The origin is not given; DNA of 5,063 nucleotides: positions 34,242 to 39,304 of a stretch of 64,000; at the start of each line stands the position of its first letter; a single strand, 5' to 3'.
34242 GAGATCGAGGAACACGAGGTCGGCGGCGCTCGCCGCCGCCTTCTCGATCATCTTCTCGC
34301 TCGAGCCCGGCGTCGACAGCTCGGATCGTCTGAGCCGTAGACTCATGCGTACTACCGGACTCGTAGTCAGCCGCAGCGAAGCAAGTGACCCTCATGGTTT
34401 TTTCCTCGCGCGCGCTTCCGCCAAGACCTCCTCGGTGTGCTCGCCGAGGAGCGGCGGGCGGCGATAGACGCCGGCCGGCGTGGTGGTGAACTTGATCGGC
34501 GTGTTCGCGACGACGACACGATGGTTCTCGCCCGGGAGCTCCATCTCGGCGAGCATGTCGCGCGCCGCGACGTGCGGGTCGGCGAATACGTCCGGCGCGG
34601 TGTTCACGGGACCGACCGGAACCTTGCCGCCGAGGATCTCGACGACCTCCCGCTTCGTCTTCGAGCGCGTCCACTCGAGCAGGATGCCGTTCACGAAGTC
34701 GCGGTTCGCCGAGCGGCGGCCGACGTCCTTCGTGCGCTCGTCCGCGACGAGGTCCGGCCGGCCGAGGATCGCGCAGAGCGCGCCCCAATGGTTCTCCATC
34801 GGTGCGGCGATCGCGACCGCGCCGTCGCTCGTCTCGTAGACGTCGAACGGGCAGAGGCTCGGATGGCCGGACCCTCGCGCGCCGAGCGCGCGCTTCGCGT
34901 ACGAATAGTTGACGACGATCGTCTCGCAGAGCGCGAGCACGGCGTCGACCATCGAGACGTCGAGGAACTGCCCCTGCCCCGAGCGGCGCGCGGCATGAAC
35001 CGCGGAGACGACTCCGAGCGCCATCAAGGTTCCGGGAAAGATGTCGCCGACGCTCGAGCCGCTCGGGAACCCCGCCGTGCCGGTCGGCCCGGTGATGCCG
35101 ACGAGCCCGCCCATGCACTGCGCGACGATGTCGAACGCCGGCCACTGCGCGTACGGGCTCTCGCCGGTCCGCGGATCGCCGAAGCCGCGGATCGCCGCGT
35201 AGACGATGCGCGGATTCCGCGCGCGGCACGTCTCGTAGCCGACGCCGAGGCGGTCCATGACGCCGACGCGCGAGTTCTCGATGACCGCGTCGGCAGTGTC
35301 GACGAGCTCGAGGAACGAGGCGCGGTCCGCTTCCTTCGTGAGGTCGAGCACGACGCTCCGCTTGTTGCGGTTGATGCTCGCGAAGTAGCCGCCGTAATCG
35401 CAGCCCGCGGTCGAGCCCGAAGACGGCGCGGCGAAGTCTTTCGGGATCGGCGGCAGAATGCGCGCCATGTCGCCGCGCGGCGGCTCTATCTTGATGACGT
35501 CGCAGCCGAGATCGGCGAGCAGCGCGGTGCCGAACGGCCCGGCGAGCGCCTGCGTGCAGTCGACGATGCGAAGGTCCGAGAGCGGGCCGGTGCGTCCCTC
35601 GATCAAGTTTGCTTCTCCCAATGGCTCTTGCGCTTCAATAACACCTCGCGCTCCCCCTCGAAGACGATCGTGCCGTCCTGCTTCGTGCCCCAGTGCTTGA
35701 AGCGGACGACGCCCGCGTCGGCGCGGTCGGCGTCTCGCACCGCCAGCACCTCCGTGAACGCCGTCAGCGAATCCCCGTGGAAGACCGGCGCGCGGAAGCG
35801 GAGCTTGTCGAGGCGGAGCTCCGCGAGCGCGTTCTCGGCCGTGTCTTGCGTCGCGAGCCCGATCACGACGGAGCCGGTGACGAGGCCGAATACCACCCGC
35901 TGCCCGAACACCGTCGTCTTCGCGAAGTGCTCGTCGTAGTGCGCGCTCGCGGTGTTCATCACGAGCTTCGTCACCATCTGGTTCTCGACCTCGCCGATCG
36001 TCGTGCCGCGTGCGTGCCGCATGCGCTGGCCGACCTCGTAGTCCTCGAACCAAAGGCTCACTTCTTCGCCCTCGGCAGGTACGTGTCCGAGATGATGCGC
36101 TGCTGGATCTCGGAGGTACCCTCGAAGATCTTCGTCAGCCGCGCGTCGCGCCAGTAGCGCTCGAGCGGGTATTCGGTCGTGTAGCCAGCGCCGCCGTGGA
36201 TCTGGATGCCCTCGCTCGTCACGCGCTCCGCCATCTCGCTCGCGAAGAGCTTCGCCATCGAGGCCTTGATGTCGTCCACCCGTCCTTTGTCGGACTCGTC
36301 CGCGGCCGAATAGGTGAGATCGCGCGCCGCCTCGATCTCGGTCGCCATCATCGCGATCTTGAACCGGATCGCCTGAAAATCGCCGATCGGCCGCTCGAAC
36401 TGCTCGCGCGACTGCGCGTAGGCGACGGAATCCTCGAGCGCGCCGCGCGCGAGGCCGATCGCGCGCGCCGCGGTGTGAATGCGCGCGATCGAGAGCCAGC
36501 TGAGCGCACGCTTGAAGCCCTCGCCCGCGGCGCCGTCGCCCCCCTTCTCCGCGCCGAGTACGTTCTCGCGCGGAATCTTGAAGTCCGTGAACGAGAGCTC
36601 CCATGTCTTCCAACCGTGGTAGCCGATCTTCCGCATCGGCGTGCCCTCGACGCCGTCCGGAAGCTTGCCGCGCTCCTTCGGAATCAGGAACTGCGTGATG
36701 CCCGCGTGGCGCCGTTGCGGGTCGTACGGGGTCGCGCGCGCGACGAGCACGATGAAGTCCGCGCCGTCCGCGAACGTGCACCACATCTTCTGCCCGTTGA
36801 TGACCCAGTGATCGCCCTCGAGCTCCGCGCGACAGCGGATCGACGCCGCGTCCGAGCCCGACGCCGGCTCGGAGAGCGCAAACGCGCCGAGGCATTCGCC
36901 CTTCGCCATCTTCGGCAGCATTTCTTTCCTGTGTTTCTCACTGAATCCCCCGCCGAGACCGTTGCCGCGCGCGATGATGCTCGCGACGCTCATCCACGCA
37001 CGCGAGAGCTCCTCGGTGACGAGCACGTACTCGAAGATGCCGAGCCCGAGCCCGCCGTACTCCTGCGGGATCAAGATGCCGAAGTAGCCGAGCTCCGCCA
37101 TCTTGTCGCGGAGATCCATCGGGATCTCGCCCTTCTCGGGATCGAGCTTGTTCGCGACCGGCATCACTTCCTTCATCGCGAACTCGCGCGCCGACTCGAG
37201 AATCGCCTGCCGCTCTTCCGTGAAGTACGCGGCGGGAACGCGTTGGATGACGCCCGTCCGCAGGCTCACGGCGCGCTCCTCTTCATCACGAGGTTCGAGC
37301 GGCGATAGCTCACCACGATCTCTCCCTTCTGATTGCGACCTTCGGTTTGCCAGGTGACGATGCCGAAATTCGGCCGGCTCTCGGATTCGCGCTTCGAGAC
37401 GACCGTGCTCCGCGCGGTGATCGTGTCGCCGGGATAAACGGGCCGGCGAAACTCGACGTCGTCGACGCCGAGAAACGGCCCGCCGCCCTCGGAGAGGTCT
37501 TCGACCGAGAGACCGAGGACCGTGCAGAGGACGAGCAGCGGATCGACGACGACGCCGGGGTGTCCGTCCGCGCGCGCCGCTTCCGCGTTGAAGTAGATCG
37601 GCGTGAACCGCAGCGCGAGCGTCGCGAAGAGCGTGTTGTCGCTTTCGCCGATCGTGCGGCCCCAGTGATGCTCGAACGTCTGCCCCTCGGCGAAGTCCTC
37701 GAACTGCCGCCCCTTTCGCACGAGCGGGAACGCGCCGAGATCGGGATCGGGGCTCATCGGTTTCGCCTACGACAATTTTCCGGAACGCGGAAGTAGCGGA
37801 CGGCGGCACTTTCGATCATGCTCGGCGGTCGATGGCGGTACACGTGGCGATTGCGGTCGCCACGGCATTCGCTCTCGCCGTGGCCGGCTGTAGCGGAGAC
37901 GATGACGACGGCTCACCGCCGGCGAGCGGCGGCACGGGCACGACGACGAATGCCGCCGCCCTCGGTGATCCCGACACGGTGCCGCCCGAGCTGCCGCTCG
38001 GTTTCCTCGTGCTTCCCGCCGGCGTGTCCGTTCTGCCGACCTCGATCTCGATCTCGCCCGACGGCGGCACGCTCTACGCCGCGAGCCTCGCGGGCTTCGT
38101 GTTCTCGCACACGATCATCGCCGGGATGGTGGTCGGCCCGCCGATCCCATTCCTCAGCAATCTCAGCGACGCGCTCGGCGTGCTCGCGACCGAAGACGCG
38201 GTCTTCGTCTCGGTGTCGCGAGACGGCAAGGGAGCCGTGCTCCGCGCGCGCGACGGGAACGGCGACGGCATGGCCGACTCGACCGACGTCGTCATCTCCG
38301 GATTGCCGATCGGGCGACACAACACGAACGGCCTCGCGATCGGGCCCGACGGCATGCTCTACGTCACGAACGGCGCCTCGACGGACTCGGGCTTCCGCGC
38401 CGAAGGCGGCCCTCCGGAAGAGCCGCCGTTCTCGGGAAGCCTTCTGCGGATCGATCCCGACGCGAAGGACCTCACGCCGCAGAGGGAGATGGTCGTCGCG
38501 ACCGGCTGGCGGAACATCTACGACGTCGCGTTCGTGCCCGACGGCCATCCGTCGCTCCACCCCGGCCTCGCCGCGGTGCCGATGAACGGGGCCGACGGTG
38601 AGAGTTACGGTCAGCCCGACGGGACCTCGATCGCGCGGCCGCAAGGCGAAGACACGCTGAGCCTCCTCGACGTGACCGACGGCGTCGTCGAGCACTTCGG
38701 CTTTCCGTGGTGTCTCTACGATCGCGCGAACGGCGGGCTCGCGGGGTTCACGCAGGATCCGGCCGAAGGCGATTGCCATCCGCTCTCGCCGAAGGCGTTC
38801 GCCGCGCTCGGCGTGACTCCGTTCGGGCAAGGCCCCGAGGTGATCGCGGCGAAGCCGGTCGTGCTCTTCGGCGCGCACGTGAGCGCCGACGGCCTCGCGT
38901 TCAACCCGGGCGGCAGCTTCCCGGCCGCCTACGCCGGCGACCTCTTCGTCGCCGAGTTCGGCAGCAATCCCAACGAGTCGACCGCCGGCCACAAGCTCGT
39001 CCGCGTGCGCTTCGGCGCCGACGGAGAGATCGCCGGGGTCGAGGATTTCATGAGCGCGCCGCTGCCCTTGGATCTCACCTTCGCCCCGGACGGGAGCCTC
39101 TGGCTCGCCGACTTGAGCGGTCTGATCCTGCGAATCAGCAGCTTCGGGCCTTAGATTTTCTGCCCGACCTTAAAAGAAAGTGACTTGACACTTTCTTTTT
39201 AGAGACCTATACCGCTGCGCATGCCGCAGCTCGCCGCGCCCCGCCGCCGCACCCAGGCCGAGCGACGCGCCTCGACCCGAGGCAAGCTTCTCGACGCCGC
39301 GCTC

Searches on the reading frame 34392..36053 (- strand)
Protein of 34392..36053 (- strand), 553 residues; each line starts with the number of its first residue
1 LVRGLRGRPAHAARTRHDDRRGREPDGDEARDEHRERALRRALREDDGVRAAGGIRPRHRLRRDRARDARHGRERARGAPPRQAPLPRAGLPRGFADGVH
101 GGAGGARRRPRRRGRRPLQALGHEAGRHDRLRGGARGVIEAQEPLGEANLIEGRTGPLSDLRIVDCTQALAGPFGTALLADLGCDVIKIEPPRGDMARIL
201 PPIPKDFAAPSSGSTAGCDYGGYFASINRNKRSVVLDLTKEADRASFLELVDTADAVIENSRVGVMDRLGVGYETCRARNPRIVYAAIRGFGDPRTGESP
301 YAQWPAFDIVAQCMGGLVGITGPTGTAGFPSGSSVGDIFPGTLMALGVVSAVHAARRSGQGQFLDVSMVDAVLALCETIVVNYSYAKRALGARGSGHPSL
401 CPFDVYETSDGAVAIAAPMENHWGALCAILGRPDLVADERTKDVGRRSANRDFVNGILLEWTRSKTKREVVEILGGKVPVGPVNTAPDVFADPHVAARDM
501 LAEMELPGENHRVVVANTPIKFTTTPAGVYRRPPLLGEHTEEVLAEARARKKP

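Call 30: search_protein_families(library=pfam, proteins=[window:34392-36053:-], max_evalue=0.001)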
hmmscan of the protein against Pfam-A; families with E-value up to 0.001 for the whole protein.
window:34392-36053:- (553 aa): 1 family
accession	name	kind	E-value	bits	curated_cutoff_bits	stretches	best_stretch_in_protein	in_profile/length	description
PF02515.22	CoA_transf_3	-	9.5e-114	380.7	23.3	1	158-540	1-366/366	CoA-transferase family III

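Call 81: search_protein_families(library=ncbifam, proteins=[window:34392-36053:-], max_evalue=1e-10)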
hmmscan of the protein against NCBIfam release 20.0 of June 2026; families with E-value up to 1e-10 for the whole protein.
window:34392-36053:- (553 aa): 7 families
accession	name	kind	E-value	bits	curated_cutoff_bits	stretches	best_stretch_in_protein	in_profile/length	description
NF041294.1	Scnl_mescCoAtase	equivalog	1.1e-128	429.6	700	1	157-544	3-380/381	succinyl-CoA:mesaconate CoA-transferase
NF052585.1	SucGlutTfsCaiB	equivalog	3.2e-76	256.5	750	1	155-551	5-392/394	succinate--glutarate CoA-transferase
NF008511.0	PRK11430.1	equivalog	1e-61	209.2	522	1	155-504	7-341/381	CoA:oxalate CoA-transferase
NF003809.0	PRK05398.1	subfamily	6.9e-61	206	442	2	156-377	3-209/416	formyl-CoA transferase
TIGR03253.1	oxalate_frc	equivalog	2.7e-57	194.4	504.2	2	157-377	3-208/416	formyl-CoA transferase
NF002914.1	PRK03525.1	equivalog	3.4e-36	125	413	1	228-546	61-380/400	L-carnitine CoA-transferase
TIGR04253.1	mesacon_CoA_iso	equivalog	1.4e-15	57.2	725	1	158-546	3-382/403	2-methylfumaryl-CoA isomerase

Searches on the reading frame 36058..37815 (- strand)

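Call 30: search_protein_families(library=pfam, proteins=[window:36058-37815:-], max_evalue=0.001)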
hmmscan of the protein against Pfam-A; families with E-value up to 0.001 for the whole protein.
window:36058-37815:- (585 aa): 4 families
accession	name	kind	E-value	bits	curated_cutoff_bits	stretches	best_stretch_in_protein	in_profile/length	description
PF00441.29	Acyl-CoA_dh_1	-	5.1e-51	173.2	22.4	1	431-578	1-148/150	Acyl-CoA dehydrogenase, C-terminal domain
PF02771.21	Acyl-CoA_dh_N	-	6.6e-29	101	22.9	1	199-307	1-113/113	Acyl-CoA dehydrogenase, N-terminal domain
PF08028.16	Acyl-CoA_dh_2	-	2.1e-25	90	22.7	1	448-568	3-133/134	Acyl-CoA dehydrogenase, C-terminal domain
PF02770.24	Acyl-CoA_dh_M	-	1.1e-18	67.7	33.3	1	311-411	1-96/97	Acyl-CoA dehydrogenase, middle domain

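Call 81: search_protein_families(library=ncbifam, proteins=[window:36058-37815:-], max_evalue=1e-10)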
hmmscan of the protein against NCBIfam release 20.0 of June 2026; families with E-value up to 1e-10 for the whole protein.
window:36058-37815:- (585 aa): 20 families
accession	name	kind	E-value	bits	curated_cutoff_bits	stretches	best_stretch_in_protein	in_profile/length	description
NF042972.1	AcrlCoAredClosAcrC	equivalog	4.6e-94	315.2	640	1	198-578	5-375/378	acryloyl-CoA reductase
NF045552.1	GlutCoADH_Des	equivalog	6.9e-78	262.5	470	1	198-576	5-376/387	glutaryl-CoA dehydrogenase Acd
NF058590.1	AcCoDHFadEBacil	equivalog_domain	5.7e-74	249.7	600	1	197-583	20-414/586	acyl-CoA dehydrogenase FadE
NF042439.1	SulpropCoADesulf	equivalog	7.9e-70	235.5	600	1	208-580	3-371/379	3-sulfinopropanoyl-CoA desulfinase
NF043006.1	CyhCrbnylCoADH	equivalog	2e-68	231.1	650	1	199-576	5-372/380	cyclohexane-1-carbonyl-CoA dehydrogenase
NF008997.0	PRK12341.1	equivalog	4.5e-61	207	537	1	198-572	5-369/382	acyl-CoA dehydrogenase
NF045652.1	ProlPCPDhRedW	equivalog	3.9e-55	187.2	650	1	202-575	4-369/376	L-prolyl-[peptidyl-carrier protein] dehydrogenase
NF053553.1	prodigi_MBC_PigA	equivalog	3.2e-50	171.3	500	1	198-576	5-376/381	prodigiosin MBC biosynthesis dehydrogenase PigA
TIGR03207.1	cyc_hxne_CoA_dh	equivalog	5.2e-49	166.9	575.35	1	199-576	2-368/372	cyclohexanecarboxyl-CoA dehydrogenase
NF002885.1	PRK03354.1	equivalog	3e-45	154.9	540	1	198-572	5-366/378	crotonobetainyl-CoA dehydrogenase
NF052270.1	Staph_DH_FadE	equivalog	7.4e-40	136.9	600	1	204-576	27-390/400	acyl-CoA dehydrogenase FadE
NF007000.1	PRK09463.1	subfamily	3.6e-35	121.5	600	1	190-545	35-398/726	acyl-CoA dehydrogenase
NF009586.0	PRK13026.1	subfamily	2.9e-31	108.6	608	1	191-544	71-432/777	acyl-CoA dehydrogenase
NF049984.1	Rv1679_FadE16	equivalog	6.3e-30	104.6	600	1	221-569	16-355/371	Rv1679 family acyl-CoA dehydrogenase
TIGR03203.1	pimD_small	equivalog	2.1e-29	102.8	652.7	1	222-571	29-368/378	pimeloyl-CoA dehydrogenase small subunit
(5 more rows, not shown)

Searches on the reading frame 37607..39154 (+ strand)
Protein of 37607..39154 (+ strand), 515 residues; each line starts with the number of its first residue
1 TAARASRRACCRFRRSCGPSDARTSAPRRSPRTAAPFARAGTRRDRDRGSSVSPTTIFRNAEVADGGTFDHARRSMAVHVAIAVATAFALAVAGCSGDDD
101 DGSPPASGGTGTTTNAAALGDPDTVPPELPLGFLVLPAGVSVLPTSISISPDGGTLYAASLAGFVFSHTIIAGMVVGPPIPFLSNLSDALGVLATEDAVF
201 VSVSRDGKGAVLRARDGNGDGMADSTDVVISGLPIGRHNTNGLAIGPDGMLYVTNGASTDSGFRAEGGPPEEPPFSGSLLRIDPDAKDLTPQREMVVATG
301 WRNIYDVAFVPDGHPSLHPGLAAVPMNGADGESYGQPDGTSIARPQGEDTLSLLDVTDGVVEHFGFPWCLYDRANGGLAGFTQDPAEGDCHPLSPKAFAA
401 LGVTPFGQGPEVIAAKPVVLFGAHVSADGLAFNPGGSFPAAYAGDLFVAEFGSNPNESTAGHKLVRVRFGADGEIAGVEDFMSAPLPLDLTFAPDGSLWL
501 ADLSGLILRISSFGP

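Call 30: search_protein_families(library=pfam, proteins=[window:37607-39154:+], max_evalue=0.001)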
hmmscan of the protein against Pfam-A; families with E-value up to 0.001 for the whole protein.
window:37607-39154:+ (515 aa): 2 families
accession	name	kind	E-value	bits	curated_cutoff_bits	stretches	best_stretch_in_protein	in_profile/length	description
PF23500.1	DUF7133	-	6.8e-14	52.4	27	1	182-295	79-188/385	Domain of unknown function (DUF7133)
PF20067.5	SSL_N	-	0.00051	20.3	18.9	0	489-510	25-46/46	Strictosidine synthase-like, N-terminal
